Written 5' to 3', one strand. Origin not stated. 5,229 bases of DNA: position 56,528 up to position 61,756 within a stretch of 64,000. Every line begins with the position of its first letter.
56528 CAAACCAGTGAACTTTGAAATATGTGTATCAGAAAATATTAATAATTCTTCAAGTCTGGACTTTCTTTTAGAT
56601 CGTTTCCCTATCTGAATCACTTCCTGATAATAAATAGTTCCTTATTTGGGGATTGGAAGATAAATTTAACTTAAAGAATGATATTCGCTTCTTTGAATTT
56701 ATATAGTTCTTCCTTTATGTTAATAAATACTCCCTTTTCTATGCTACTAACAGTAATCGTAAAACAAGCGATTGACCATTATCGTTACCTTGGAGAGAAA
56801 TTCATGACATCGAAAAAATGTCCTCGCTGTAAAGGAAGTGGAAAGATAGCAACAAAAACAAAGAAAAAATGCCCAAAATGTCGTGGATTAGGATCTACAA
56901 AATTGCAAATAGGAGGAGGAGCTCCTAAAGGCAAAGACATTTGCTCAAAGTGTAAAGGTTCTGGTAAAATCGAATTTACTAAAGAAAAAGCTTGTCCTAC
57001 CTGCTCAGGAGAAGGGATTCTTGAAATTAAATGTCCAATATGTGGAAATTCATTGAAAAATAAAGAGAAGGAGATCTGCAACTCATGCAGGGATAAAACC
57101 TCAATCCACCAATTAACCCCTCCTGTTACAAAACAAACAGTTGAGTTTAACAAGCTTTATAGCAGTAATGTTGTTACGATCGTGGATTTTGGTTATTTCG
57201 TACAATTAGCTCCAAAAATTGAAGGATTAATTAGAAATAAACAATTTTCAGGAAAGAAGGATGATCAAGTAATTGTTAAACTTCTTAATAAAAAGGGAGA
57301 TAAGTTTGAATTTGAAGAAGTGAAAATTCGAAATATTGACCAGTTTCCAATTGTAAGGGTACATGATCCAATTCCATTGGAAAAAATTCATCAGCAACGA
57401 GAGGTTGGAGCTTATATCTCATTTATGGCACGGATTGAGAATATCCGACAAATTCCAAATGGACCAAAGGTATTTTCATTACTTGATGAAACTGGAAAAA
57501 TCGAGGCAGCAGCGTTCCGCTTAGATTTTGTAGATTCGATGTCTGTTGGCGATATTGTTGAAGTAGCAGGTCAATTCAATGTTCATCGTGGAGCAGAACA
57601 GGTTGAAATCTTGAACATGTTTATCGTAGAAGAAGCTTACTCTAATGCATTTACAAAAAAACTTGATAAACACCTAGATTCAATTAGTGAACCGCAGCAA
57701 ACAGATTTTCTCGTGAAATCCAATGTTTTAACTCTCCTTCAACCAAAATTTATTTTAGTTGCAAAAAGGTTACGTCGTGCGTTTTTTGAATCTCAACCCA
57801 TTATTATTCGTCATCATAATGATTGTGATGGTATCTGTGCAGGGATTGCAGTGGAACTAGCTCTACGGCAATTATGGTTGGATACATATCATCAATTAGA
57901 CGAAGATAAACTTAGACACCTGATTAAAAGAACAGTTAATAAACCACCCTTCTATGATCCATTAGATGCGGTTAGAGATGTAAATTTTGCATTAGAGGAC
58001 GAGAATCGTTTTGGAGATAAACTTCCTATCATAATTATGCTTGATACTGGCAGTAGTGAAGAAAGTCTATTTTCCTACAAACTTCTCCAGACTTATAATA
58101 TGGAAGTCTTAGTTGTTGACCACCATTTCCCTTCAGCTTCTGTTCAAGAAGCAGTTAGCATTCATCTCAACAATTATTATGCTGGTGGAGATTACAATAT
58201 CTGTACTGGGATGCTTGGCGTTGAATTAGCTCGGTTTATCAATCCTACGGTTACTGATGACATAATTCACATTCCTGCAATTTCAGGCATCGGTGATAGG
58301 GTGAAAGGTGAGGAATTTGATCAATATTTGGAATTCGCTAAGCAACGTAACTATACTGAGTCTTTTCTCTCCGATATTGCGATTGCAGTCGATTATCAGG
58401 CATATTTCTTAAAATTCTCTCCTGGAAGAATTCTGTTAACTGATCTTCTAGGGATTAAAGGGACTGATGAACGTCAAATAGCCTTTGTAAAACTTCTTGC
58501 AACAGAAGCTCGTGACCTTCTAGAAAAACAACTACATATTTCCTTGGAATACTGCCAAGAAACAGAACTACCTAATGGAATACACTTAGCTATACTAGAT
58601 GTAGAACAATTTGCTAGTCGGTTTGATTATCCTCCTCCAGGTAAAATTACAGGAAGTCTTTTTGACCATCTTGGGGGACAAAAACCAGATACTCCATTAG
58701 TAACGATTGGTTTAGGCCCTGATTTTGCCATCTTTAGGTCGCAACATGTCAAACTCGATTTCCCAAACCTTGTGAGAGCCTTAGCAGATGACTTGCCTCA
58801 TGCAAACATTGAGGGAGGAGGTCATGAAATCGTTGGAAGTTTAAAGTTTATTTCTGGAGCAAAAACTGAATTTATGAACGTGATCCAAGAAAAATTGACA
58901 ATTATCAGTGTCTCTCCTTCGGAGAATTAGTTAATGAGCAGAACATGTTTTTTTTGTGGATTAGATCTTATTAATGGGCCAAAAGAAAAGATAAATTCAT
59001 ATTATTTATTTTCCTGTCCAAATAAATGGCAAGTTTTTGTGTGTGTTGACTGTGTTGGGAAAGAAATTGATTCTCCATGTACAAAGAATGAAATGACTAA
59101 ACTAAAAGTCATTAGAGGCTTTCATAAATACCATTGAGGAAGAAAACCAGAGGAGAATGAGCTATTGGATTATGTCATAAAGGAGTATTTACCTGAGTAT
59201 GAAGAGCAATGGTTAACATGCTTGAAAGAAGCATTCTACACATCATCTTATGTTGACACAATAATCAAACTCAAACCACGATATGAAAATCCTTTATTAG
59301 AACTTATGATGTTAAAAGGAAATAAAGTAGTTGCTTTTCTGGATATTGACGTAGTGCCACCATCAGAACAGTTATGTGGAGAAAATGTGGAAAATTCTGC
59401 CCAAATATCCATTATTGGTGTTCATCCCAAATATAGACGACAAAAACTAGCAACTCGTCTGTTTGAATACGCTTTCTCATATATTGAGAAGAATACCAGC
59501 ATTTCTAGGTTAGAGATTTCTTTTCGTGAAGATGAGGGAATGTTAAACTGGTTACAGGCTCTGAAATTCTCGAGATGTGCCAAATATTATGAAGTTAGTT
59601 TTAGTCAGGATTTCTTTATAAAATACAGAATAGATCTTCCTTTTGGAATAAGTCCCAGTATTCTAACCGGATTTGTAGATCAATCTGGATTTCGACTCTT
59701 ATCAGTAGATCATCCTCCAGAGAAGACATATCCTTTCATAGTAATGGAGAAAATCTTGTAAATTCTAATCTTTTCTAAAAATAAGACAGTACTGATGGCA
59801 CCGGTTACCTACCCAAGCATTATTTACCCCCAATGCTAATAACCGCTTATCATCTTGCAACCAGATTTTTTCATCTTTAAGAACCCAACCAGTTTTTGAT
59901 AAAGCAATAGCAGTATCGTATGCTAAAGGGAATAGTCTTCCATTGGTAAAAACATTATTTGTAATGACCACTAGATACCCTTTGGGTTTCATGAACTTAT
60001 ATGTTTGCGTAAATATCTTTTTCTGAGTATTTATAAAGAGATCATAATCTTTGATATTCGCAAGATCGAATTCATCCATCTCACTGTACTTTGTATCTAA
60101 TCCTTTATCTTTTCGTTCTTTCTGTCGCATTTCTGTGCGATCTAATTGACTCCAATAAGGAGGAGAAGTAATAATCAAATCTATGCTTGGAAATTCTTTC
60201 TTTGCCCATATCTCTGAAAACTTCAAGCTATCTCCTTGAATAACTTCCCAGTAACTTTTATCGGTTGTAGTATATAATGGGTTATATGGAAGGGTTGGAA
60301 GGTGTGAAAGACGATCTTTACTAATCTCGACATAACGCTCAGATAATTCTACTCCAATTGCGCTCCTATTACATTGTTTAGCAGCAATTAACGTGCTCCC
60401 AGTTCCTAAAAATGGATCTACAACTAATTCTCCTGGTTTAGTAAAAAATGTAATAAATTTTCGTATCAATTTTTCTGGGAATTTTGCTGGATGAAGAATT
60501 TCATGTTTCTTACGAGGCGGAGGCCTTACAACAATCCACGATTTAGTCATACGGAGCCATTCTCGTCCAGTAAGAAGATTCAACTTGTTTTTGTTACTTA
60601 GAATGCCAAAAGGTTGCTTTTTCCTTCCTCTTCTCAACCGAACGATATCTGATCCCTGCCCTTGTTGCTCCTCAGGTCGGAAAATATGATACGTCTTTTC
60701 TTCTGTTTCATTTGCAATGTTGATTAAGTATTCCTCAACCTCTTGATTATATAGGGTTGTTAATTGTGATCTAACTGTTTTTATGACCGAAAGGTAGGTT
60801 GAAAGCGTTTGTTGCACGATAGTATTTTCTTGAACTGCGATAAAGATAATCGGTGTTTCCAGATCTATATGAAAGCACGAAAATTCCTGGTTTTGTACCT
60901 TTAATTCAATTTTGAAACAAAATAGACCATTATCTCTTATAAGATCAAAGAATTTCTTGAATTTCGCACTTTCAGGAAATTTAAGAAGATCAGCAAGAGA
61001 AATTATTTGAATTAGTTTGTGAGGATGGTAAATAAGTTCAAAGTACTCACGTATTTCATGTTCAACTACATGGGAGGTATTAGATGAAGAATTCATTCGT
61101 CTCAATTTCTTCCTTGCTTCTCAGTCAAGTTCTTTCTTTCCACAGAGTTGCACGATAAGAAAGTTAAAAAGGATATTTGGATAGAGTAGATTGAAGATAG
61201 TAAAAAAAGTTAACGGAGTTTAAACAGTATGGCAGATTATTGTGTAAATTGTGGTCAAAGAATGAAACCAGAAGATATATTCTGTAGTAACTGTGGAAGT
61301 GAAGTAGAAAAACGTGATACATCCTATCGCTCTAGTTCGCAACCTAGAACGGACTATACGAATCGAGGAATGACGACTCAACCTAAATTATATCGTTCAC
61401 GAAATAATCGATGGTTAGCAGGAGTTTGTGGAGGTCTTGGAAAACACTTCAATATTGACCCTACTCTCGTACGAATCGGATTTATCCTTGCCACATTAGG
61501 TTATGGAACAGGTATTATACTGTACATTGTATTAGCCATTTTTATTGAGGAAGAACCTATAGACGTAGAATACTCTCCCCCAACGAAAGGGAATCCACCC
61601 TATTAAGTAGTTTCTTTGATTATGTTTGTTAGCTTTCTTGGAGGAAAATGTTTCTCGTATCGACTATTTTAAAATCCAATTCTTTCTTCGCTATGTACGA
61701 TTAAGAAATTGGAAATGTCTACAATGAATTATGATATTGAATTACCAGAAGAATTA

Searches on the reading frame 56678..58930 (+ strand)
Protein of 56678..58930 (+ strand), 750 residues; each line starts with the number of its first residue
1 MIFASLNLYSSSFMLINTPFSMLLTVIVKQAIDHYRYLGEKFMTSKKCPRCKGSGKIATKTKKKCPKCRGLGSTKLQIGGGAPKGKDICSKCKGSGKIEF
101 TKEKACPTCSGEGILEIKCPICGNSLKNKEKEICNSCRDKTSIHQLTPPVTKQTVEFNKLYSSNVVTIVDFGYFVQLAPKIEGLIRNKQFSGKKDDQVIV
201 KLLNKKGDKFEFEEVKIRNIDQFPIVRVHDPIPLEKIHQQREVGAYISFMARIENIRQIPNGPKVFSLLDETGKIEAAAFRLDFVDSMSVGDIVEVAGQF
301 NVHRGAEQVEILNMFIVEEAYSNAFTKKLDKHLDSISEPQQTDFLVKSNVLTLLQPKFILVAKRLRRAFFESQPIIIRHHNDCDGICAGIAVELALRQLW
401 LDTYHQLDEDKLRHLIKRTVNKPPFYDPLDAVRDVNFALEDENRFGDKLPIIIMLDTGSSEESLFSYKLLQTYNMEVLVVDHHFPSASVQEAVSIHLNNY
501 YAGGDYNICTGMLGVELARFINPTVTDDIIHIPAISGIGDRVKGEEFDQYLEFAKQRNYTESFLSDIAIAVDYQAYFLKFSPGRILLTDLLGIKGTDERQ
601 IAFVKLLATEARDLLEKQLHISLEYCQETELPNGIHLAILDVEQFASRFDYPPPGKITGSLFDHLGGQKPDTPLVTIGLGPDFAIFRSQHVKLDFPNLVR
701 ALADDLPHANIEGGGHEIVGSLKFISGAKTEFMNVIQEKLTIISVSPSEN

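Call 15: search_protein_families(library=pfam, proteins=[window:56678-58930:+], max_evalue=0.001)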
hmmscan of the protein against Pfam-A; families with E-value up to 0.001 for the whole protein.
window:56678-58930:+ (750 aa): 5 families
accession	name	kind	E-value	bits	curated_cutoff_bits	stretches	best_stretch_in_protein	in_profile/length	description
PF00684.25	DnaJ_CXXCXGXG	-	2.4e-09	37.8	32.7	1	48-113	1-65/65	DnaJ central domain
PF01368.27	DHH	-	3.3e-09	37.5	28.1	1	375-517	2-101/125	DHH family, N-terminal domain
PF01336.31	tRNA_anti-codon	-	5e-05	23.6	27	1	248-310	2-66/75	OB-fold nucleic acid binding domain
PF15777.11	Anti-TRAP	-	5.1e-05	23.6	32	0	46-72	11-40/59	Tryptophan RNA-binding attenuator protein inhibitory protein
PF17302.8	DUF5351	-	0.00036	21.2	27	0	65-97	1-28/29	Family of unknown function (DUF5351)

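Call 64: search_protein_families(library=padloc, proteins=[window:56678-58930:+], max_evalue=0.00001)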
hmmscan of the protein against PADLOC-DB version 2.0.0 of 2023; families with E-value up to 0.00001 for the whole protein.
window:56678-58930:+ (750 aa): 0 families

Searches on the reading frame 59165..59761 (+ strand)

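Call 15: search_protein_families(library=pfam, proteins=[window:59165-59761:+], max_evalue=0.001)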
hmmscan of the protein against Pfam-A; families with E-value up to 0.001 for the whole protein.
window:59165-59761:+ (198 aa): 5 families
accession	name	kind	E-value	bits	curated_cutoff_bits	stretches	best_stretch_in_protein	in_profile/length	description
PF00583.31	Acetyltransf_1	-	1.6e-07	32.1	20.7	1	4-118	4-98/116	Acetyltransferase (GNAT) family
PF13527.13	Acetyltransf_9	-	9.1e-06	26.1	25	1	5-110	2-104/127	Acetyltransferase (GNAT) domain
PF13508.13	Acetyltransf_7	-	0.00014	22.6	27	1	69-113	28-62/84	Acetyltransferase (GNAT) domain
PF13673.13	Acetyltransf_10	-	0.00051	20.5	23.6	1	75-118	48-92/128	Acetyltransferase (GNAT) domain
PF13880.12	Acetyltransf_13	-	0.00096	19.4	22.8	0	81-121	7-47/69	ESCO1/2 acetyl-transferase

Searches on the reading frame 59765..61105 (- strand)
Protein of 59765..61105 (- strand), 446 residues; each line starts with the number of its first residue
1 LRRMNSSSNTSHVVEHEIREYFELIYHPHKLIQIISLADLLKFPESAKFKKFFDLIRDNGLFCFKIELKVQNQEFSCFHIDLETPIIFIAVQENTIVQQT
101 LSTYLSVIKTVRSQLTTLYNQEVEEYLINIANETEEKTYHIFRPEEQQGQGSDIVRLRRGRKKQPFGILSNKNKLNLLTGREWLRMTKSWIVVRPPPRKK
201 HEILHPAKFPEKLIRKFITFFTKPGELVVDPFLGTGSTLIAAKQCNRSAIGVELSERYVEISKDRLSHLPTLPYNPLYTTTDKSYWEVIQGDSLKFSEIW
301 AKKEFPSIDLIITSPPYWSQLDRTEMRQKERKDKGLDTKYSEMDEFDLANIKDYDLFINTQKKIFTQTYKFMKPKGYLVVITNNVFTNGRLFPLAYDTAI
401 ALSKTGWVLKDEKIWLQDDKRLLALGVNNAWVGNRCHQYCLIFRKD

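Call 15: search_protein_families(library=pfam, proteins=[window:59765-61105:-], max_evalue=0.001)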
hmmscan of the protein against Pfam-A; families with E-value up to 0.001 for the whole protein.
window:59765-61105:- (446 aa): 1 family
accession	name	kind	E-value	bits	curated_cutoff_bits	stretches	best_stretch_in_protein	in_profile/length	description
PF01555.25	N6_N4_Mtase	-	1.6e-30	107.2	26.7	2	115-263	61-220/221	DNA methylase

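Call 64: search_protein_families(library=padloc, proteins=[window:59765-61105:-], max_evalue=0.00001)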
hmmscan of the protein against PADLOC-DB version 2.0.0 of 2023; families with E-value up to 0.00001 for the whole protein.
window:59765-61105:- (446 aa): 54 families (the best 25 are shown)
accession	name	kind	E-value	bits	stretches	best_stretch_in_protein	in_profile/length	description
PDLC03353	MTase_II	-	5.6e-39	132.2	2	51-266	65-250/260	Type II methyltransferase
PDLC03391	MTase_II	-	8.9e-29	98.3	1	154-445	94-379/381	Type II methyltransferase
PDLC03363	MTase_II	-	2.5e-28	97.3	1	173-417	24-261/294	Type II methyltransferase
PDLC03371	MTase_II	-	1.3e-27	95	1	163-268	165-254/260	Type II methyltransferase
PDLC03387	MTase_II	-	6e-27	92.5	1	204-267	213-276/289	Type II methyltransferase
PDLC03216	MTase_II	-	6.6e-23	79.3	2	203-275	192-264/364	Type II methyltransferase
PDLC03350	MTase_II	-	7.4e-23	79.4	1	170-267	201-296/312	Type II methyltransferase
PDLC03284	MTase_II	-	8e-21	72.7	1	165-352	54-238/361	Type II methyltransferase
PDLC03299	MTase_II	-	1.6e-20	71.8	1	199-267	190-258/296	Type II methyltransferase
PDLC03738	oMTase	-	5.5e-19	66.1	1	203-283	202-282/376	orphan methyltransferase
PDLC03260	MTase_II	-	4.9e-16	56.6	1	176-265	219-306/349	Type II methyltransferase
PDLC03228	MTase_II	-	1.9e-15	55.3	1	205-267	144-206/227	Type II methyltransferase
PDLC03351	MTase_II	-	5.2e-15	53.5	1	208-411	130-306/348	Type II methyltransferase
PDLC04134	mad2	-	6e-15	53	1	210-389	276-403/492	mads_2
PDLC03339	MTase_II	-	6.9e-15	52.7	1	188-267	193-272/399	Type II methyltransferase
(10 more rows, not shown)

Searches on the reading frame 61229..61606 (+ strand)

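Call 60: search_protein_families(library=pfam, proteins=[window:61229-61606:+], max_evalue=0.001)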
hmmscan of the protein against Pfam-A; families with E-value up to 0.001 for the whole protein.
window:61229-61606:+ (125 aa): 4 families
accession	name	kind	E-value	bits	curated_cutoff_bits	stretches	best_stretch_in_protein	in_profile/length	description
PF04024.17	PspC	-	1.5e-25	89.2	25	1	53-109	2-58/58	PspC domain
PF13240.11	Zn_Ribbon_1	-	3.7e-07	30.2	25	1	4-25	1-22/23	zinc-ribbon domain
PF13248.11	Zn_ribbon_3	-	1.7e-06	27.7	27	1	4-24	4-24/26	zinc-ribbon domain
PF12773.13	DZR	-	0.00012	22.6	27.3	1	5-27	1-23/45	Double zinc ribbon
